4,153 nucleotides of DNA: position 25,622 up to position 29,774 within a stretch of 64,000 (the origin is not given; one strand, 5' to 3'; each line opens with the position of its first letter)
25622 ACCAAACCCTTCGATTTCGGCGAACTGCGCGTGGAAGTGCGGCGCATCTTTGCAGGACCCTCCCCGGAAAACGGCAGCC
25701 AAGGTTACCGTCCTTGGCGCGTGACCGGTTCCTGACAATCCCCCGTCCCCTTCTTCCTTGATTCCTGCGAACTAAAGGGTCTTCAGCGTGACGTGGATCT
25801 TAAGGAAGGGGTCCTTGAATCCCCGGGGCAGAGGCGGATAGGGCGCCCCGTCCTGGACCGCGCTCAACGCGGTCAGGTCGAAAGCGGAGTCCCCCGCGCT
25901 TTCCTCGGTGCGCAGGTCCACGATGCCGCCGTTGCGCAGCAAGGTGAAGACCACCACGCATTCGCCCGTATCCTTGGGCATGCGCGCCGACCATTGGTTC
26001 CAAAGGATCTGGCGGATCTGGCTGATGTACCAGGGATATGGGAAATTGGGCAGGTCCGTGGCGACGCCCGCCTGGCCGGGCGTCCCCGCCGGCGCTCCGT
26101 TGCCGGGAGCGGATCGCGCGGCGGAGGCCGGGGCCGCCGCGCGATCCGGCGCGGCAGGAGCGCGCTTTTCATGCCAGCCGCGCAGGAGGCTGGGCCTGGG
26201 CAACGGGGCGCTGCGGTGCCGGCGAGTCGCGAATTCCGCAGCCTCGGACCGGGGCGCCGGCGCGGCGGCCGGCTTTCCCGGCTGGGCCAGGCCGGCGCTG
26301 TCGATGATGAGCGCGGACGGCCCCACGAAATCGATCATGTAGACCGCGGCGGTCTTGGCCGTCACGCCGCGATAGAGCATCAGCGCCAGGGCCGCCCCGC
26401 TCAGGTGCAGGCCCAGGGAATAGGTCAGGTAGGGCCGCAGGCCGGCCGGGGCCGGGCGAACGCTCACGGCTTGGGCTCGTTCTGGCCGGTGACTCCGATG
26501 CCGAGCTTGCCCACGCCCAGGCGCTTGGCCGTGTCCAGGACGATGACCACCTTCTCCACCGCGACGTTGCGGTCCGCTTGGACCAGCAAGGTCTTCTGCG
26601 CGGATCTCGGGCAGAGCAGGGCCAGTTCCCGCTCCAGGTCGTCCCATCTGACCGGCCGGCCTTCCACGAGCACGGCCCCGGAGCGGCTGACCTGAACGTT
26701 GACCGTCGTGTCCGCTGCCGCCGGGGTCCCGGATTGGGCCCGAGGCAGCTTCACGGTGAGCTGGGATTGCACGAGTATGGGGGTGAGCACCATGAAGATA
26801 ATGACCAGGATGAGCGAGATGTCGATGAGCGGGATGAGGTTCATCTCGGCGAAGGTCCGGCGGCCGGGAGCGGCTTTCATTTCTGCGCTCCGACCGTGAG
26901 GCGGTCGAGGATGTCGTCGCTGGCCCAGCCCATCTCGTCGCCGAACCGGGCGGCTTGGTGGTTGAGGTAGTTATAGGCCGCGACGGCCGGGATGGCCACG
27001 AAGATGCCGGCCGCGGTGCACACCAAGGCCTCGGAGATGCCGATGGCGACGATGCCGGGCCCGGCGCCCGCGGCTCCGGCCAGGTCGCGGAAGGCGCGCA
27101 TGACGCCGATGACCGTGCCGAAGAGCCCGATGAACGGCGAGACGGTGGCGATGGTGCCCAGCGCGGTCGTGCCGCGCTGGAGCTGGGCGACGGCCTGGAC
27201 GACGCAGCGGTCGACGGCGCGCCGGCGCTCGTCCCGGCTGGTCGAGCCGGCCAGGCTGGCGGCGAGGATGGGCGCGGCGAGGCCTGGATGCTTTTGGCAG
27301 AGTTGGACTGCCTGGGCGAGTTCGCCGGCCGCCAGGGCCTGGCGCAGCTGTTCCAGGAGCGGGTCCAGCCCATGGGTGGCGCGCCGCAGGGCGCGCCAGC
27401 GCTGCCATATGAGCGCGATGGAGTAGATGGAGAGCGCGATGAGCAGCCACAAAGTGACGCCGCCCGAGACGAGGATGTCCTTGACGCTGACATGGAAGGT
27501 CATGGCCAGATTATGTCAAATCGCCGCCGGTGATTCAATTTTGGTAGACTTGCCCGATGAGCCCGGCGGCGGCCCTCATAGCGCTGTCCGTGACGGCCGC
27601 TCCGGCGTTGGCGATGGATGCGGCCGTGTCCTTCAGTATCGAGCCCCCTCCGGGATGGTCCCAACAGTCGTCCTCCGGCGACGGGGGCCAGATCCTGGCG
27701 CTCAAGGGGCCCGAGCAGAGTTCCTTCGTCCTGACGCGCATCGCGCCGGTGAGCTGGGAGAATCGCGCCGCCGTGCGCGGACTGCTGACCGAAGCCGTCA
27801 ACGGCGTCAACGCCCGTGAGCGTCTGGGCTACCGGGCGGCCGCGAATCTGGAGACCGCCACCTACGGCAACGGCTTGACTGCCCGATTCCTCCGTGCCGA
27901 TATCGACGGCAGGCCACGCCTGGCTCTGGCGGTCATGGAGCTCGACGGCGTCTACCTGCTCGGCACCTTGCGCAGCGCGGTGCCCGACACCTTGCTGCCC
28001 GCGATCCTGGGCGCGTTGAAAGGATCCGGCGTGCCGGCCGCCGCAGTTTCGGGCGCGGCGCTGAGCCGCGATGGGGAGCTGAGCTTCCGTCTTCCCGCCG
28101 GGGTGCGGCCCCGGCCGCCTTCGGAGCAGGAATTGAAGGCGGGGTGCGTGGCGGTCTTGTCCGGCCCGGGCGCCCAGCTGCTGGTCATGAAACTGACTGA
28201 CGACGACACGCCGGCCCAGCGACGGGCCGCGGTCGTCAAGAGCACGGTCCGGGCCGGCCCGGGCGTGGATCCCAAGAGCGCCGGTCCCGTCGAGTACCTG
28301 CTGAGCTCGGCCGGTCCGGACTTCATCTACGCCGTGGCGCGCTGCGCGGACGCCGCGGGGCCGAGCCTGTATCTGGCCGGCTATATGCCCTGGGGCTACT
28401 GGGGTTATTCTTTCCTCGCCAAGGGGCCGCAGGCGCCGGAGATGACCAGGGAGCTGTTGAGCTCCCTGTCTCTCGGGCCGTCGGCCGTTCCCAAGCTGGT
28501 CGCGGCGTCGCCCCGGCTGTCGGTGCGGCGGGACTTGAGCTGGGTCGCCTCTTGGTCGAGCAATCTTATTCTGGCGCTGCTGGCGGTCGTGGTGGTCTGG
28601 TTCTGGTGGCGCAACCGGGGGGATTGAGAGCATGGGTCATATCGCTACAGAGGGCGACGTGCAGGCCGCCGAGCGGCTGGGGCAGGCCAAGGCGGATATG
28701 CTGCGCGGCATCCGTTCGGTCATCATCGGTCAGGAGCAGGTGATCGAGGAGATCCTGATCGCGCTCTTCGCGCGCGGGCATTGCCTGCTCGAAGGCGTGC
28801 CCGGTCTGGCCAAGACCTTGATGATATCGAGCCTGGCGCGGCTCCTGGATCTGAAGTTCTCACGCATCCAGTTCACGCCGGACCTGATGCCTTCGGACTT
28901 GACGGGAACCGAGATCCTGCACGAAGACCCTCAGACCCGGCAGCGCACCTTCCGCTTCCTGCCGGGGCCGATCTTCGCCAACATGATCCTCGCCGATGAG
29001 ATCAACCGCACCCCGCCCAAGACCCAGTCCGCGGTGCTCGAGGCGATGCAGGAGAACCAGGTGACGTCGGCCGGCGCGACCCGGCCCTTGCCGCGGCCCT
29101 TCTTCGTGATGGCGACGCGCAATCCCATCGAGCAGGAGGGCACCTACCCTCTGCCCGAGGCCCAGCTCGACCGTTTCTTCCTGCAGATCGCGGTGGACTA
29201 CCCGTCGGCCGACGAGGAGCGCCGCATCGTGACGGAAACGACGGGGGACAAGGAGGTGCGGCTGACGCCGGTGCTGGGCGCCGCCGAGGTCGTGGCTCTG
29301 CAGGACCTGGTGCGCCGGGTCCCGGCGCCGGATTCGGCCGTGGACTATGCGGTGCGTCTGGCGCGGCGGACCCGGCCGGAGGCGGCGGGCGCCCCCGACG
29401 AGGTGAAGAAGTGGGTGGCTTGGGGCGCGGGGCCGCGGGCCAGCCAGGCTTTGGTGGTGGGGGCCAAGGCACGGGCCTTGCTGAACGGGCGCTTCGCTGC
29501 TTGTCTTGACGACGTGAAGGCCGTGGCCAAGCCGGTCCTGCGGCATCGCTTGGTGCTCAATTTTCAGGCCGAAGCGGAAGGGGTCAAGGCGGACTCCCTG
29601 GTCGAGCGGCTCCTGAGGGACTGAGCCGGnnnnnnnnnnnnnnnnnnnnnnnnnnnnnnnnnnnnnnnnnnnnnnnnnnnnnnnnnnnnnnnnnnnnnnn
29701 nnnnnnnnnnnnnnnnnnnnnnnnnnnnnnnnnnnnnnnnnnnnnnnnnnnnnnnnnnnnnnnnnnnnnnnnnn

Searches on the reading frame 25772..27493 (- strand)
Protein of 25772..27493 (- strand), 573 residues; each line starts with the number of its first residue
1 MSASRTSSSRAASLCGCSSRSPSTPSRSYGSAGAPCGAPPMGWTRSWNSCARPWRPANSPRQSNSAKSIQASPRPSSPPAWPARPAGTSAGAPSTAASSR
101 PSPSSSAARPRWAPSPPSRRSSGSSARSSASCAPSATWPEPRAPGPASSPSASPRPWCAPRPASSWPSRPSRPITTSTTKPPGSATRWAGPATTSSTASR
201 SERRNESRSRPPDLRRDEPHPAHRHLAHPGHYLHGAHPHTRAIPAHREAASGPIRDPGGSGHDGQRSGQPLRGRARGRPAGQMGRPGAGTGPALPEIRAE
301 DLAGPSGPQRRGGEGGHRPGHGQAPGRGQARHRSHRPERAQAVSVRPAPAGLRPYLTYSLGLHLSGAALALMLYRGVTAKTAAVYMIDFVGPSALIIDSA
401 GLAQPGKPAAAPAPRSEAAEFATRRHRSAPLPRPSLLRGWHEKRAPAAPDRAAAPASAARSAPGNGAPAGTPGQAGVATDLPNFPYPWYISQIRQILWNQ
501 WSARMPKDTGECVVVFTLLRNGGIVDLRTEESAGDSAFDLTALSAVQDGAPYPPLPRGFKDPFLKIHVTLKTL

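Call 30: search_protein_families(library=pfam, proteins=[window:25772-27493:-], max_evalue=0.001)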
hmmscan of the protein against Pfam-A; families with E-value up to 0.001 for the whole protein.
window:25772-27493:- (573 aa): 2 families
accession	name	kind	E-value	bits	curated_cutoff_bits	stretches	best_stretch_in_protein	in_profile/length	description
PF13103.11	TonB_2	-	9.8e-13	48.5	22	1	486-565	1-82/85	TonB C terminal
PF03544.19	TonB_C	-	1.4e-05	25.9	24.6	1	503-558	9-63/79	Gram-negative bacterial TonB protein C-terminal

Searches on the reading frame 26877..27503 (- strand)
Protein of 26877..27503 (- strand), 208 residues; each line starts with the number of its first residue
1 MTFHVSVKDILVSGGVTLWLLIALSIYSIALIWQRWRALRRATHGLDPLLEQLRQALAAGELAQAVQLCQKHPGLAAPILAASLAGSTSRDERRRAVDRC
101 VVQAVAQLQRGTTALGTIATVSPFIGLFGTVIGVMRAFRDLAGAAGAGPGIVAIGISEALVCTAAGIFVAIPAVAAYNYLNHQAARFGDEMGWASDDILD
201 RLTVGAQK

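Call 30: search_protein_families(library=pfam, proteins=[window:26877-27503:-], max_evalue=0.001)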
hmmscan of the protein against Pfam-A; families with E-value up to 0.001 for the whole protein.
window:26877-27503:- (208 aa): 1 family
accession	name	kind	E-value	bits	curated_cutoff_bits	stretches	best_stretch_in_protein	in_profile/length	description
PF01618.21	MotA_ExbB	-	8.5e-30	103.6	22.9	1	77-189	7-123/127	MotA/TolQ/ExbB proton channel family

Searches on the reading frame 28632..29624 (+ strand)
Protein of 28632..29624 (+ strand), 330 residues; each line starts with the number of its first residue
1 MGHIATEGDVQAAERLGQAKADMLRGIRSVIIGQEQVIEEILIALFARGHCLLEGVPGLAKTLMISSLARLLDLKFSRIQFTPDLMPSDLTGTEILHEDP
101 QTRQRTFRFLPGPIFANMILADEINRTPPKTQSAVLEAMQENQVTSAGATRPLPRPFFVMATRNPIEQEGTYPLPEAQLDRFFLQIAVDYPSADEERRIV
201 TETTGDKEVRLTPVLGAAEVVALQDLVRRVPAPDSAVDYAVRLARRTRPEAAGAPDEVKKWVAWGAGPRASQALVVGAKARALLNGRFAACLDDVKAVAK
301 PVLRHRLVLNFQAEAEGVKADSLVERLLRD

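Call 66: find_encoding_contigs(protein=window:28632-29624:+, flank=10000, max_places=10)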
Protein window:28632-29624:+ (330 aa): 6 contigs read that carry it; 6 places shown.
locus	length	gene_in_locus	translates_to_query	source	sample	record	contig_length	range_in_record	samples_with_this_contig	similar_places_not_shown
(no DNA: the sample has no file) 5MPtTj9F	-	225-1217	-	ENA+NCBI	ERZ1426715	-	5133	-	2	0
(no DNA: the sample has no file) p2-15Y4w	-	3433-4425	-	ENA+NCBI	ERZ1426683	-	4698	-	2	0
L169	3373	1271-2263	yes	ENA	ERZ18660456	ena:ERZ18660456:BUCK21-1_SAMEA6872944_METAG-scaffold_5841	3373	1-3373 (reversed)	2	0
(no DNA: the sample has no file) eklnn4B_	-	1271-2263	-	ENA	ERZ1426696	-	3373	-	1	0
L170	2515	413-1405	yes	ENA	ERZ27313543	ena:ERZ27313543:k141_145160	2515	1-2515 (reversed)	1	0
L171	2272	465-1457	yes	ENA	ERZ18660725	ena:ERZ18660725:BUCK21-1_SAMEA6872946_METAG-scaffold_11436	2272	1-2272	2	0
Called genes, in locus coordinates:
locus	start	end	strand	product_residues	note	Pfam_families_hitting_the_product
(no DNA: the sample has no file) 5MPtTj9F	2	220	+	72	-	?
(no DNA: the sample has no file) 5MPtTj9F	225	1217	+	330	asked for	PF20030:bpMoxR, PF07726:AAA_3, PF07728:AAA_5, PF17863:AAA_lid_2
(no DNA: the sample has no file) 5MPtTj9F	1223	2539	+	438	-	PF00860:Xan_ur_permease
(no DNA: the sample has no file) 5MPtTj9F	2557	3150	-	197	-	PF01169:GDT1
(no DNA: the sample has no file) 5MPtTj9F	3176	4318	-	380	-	PF00278:Orn_DAP_Arg_deC, PF01168:Ala_racemase_N, PF02784:Orn_Arg_deC_N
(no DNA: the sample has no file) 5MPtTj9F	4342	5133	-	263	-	?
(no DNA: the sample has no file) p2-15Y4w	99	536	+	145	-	PF00072:Response_reg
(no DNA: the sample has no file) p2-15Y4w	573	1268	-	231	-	PF13103:TonB_2, PF03544:TonB_C (weak)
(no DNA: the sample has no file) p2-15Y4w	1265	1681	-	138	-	PF02472:ExbD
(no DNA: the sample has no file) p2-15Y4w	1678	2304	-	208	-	PF01618:MotA_ExbB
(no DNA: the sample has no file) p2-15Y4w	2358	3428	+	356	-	-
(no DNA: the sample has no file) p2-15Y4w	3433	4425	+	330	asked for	PF20030:bpMoxR, PF07726:AAA_3, PF07728:AAA_5, PF17863:AAA_lid_2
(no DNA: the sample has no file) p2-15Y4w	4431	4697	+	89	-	?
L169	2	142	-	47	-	?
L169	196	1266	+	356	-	-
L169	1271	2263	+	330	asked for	PF20030:bpMoxR, PF07726:AAA_3, PF07728:AAA_5, PF17863:AAA_lid_2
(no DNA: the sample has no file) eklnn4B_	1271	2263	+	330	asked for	PF20030:bpMoxR, PF07726:AAA_3, PF07728:AAA_5, PF17863:AAA_lid_2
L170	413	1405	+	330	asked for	PF20030:bpMoxR, PF07726:AAA_3, PF07728:AAA_5, PF17863:AAA_lid_2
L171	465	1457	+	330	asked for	PF20030:bpMoxR, PF07726:AAA_3, PF07728:AAA_5, PF17863:AAA_lid_2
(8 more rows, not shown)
